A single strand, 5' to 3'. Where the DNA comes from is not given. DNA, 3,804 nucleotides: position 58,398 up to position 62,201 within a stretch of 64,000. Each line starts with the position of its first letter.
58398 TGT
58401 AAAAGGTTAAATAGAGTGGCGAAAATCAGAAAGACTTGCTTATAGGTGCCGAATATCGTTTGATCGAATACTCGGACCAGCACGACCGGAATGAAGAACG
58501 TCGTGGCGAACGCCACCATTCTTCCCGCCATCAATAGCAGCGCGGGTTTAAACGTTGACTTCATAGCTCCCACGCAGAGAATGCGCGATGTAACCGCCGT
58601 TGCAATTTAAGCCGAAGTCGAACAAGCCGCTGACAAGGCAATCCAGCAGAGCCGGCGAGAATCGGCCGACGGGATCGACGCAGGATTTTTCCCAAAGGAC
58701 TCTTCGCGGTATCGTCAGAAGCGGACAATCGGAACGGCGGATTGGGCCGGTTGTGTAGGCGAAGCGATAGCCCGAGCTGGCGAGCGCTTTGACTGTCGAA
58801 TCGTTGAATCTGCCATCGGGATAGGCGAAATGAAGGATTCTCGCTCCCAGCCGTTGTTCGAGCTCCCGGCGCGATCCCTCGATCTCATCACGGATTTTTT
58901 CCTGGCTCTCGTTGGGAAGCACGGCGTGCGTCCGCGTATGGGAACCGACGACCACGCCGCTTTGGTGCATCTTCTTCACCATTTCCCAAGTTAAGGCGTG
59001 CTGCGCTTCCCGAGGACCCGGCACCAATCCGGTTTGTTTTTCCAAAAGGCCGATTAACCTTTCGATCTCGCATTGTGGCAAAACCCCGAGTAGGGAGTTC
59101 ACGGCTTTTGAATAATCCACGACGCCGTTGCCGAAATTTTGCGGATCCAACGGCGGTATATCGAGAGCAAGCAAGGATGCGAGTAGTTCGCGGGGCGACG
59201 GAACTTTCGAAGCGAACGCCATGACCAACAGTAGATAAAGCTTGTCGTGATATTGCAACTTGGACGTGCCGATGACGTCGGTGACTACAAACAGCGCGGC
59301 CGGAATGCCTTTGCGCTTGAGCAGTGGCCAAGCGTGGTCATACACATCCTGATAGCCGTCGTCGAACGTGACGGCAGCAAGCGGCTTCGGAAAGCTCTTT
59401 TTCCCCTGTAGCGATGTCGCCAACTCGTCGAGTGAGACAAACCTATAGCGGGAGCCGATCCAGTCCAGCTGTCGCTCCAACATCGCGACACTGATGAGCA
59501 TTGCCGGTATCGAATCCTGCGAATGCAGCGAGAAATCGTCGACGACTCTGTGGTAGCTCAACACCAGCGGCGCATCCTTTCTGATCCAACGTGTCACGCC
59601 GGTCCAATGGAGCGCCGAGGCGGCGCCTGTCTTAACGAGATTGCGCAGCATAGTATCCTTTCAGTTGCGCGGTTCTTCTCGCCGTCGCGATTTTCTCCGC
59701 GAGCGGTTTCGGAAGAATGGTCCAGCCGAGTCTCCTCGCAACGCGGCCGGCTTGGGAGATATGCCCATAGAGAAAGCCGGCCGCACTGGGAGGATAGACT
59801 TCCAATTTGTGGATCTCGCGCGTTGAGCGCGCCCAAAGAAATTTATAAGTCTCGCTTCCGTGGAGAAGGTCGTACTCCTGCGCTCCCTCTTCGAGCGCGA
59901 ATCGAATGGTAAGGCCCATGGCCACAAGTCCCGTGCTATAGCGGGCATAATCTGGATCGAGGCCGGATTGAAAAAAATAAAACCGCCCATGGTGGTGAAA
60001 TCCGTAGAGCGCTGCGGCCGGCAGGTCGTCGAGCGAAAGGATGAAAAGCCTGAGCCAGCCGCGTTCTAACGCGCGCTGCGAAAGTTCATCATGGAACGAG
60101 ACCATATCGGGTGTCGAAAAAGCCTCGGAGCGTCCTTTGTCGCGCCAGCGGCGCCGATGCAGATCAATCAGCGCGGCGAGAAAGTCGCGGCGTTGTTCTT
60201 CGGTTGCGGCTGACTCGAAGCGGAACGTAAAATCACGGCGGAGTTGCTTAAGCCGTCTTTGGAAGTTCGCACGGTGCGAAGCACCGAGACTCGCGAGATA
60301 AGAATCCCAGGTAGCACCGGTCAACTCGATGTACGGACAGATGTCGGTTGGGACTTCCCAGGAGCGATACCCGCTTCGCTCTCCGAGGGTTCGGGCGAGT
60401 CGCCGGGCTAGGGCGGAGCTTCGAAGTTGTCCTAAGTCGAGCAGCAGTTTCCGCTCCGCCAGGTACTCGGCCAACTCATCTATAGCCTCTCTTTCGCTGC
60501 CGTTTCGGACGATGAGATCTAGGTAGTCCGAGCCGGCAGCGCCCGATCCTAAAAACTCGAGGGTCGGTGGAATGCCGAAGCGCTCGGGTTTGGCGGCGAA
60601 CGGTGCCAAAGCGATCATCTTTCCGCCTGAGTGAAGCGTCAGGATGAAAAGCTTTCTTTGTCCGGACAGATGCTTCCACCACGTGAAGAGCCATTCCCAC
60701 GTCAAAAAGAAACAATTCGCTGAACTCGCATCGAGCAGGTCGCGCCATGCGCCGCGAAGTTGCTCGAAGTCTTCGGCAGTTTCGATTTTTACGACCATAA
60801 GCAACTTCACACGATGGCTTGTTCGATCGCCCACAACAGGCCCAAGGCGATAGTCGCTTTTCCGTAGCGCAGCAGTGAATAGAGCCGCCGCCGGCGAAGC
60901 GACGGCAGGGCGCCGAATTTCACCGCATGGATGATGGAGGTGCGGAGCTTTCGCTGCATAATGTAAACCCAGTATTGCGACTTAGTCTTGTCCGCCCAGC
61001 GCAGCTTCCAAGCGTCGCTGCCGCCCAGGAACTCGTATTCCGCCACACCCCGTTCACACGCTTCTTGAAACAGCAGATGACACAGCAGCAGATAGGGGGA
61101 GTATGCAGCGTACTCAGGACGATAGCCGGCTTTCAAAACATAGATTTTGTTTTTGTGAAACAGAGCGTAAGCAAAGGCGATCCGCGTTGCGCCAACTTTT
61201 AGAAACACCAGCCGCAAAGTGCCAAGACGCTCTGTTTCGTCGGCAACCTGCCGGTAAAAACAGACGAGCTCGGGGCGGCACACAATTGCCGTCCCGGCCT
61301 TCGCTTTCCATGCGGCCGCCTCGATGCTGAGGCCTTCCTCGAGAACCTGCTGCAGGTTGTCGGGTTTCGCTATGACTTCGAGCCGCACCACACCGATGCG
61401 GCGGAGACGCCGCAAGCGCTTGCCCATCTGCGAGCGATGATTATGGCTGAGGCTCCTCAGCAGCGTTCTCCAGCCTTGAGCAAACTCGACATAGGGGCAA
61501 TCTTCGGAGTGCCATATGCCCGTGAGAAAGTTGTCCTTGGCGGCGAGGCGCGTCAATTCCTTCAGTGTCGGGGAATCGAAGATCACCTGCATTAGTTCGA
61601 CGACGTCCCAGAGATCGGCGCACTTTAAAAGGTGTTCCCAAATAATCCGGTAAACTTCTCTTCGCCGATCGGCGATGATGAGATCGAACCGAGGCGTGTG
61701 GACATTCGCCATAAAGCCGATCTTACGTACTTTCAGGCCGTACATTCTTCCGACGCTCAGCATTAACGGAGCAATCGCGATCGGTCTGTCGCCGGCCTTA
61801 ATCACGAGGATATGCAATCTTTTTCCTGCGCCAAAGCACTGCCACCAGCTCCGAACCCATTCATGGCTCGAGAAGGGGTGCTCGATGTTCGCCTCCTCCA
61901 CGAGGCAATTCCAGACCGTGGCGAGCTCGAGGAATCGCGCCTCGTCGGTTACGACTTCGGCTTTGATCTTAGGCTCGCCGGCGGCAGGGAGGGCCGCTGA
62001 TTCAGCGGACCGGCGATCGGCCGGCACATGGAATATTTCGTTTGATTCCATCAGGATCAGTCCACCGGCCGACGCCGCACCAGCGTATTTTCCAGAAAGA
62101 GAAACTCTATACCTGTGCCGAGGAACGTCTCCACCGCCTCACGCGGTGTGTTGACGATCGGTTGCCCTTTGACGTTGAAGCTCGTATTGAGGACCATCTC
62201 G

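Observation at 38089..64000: Single-strand polysaccharide gene train of at least 26 kb mixing alginate-like core genes with unusually heavy decoration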

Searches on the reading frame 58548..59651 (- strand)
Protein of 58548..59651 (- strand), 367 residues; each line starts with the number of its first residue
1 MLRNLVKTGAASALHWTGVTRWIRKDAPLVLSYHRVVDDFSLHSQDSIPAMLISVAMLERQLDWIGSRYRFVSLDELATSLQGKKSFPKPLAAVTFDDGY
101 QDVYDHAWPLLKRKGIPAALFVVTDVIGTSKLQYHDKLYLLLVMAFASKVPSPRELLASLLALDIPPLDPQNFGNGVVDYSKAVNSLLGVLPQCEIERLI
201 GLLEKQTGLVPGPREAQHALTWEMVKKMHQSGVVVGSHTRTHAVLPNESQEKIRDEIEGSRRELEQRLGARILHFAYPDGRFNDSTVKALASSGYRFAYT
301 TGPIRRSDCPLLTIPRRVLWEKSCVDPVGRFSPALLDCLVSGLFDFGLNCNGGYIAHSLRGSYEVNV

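Call 6: search_protein_families(library=pfam, proteins=[window:58548-59651:-], max_evalue=0.01)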
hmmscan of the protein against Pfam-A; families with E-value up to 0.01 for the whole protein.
window:58548-59651:- (367 aa): 1 family
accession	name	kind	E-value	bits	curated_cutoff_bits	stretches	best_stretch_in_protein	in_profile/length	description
PF01522.26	Polysacc_deac_1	-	6.5e-28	97.6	23.1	2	218-297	47-123/124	Polysaccharide deacetylase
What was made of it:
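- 58548..59651 (-): g15: CE4 polysaccharide de-N-acetylase. No TM helix detected. Call 6: Polysacc_deac_1 97.6 bits.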

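Call 8: search_protein_families(library=ncbifam, proteins=[window:58548-59651:-], max_evalue=0.001)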
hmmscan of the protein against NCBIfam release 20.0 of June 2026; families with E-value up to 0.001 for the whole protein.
window:58548-59651:- (367 aa): 10 families
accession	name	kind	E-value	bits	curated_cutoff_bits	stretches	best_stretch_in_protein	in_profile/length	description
TIGR03938.2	deacetyl_PgaB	equivalog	2.6e-25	88.8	321.9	1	29-130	4-104/621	poly-beta-1,6-N-acetyl-D-glucosamine N-deacetylase PgaB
TIGR03933.1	PIA_icaB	equivalog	5.2e-20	72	248.35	2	29-132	4-114/245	intercellular adhesin biosynthesis polysaccharide N-deacetylase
NF011177.0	PRK14582.1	equivalog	2.9e-15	55.6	923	1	24-130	45-147/671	poly-beta-1,6-N-acetyl-D-glucosamine N-deacetylase PgaB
TIGR02884.1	spore_pdaA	equivalog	4.4e-12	46.2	298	1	223-296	80-154/224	delta-lactam-biosynthetic de-N-acetylase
NF011176.0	PRK14581.1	equivalog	3.2e-11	42.1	1091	1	21-130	42-147/673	poly-beta-1,6-N-acetyl-D-glucosamine N-deacetylase PgaB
TIGR02764.1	spore_ybaN_pdaB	equivalog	8e-10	38.8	237.4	1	223-296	49-122/191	polysaccharide deacetylase family sporulation protein PdaB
TIGR02873.1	spore_ylxY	hypoth_equivalog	7.7e-07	28.6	391.5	1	223-292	128-197/268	probable sporulation protein, polysaccharide deacetylase family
NF045821.1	PgAcgDacpgdA1_Bac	equivalog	0.00016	20.6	400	0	223-288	131-196/282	peptidoglycan-N-acetylglucosamine deacetylase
TIGR04243.1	nodulat_NodB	equivalog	0.00033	20.2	240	0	223-294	45-117/197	chitooligosaccharide deacetylase NodB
TIGR03006.1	pepcterm_polyde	equivalog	0.00081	18.6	276.2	0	223-306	64-150/272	XrtA system polysaccharide deacetylase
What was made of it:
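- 58548..59651 (-): Call 8: N-terminal part like PgaB/IcaB; the XrtA deacetylase model scores only 18.6 bits.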

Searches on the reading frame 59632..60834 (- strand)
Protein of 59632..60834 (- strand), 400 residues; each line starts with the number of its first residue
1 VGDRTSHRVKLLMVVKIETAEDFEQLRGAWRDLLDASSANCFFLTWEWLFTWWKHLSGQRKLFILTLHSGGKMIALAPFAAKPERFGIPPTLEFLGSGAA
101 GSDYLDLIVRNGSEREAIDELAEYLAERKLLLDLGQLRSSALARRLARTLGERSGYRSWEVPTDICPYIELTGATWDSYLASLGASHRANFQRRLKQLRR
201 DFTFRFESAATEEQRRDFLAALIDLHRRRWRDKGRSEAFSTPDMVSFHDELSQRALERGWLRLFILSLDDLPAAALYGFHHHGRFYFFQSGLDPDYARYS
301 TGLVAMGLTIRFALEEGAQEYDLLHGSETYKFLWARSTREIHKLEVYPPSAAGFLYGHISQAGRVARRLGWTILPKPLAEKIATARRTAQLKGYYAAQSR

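Call 6: search_protein_families(library=pfam, proteins=[window:59632-60834:-], max_evalue=0.01)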
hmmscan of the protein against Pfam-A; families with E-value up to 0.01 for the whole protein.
window:59632-60834:- (400 aa): 1 family
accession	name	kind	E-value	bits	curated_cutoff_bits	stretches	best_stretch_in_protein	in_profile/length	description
PF13480.13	Acetyltransf_6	-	1.1e-32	113.6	22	1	186-331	2-142/143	Acetyltransferase (GNAT) domain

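Call 8: search_protein_families(library=ncbifam, proteins=[window:59632-60834:-], max_evalue=0.001)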
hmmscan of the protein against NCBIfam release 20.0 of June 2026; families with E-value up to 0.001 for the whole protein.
window:59632-60834:- (400 aa): 1 family
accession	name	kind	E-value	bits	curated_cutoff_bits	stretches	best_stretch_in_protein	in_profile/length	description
NF047385.1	T4SS_GNAT_BspF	exception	7.5e-06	24.8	775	1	136-315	175-354/428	type IV secretion system effector crotonyl transferase BspF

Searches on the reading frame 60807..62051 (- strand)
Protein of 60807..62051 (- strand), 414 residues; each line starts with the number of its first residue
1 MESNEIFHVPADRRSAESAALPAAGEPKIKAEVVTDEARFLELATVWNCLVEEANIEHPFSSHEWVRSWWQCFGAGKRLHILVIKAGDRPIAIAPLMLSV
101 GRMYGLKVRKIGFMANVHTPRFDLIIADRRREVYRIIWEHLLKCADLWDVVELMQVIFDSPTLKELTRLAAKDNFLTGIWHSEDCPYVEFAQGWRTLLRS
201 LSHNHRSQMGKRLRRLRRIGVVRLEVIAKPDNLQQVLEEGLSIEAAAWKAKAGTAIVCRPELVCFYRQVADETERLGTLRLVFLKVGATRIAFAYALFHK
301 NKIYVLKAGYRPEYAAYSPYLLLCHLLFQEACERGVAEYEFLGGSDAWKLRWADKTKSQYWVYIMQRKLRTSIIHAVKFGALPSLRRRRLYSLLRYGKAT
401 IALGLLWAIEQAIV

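Call 6: search_protein_families(library=pfam, proteins=[window:60807-62051:-], max_evalue=0.01)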
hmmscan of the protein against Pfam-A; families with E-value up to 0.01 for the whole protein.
window:60807-62051:- (414 aa): 2 families
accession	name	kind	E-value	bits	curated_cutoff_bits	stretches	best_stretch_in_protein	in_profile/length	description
PF13480.13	Acetyltransf_6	-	1.1e-33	116.9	22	2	204-349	2-142/143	Acetyltransferase (GNAT) domain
PF02388.22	FemAB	-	0.0003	20.2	24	1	270-343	286-360/406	FemAB family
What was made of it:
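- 60807..62051 (-): g17: PF13480 (CelD/FemAB-like tandem GNAT) acyl- or aminoacyl-transferase. No TM helix, so inferred cytoplasmic. Call 6: Acetyltransf_6 116.9 bits, weak FemAB hit.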

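Call 8: search_protein_families(library=ncbifam, proteins=[window:60807-62051:-], max_evalue=0.001)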
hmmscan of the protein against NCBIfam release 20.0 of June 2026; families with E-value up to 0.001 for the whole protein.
window:60807-62051:- (414 aa): 1 family
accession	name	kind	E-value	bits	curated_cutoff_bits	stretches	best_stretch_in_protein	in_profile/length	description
NF047385.1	T4SS_GNAT_BspF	exception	5.1e-12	45.1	775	1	147-324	167-345/428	type IV secretion system effector crotonyl transferase BspF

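Call 66: search_solved_structures(query=window:60807-62051:-, max_evalue=1)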
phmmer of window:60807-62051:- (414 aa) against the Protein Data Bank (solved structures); distinct sequences matched with E-value up to 1: 1.
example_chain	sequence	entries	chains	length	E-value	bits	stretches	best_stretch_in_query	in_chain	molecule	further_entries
6sdk_A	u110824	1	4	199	0.025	16.8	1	163-241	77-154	Stage 0 sporulation protein J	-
